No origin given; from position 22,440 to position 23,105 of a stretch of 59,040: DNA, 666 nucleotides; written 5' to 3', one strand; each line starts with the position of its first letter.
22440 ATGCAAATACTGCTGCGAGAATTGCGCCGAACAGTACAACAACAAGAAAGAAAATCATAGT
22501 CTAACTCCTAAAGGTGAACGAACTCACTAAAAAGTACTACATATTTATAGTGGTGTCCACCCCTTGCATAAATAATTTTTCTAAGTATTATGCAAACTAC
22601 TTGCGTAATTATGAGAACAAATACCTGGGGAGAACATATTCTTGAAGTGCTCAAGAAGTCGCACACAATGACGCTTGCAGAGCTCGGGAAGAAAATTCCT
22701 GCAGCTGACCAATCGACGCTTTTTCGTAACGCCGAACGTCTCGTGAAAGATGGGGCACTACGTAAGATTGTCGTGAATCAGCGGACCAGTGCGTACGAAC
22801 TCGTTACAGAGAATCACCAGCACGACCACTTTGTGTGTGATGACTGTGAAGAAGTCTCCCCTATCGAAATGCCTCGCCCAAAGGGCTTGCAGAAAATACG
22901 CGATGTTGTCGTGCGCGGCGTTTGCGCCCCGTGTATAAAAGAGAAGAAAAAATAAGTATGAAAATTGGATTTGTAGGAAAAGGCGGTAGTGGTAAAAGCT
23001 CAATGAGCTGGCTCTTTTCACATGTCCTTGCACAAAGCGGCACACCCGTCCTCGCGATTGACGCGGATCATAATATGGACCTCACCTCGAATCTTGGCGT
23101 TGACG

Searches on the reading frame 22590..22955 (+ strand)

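Call 70: search_protein_families(library=pfam, proteins=[window:22590-22955:+], max_evalue=0.01)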
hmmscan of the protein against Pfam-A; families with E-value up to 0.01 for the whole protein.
window:22590-22955:+ (121 aa): 1 family
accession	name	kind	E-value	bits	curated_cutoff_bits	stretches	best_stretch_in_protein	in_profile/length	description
PF01475.25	FUR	-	8.8e-11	42.4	23.1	1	15-101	11-102/121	Ferric uptake regulator family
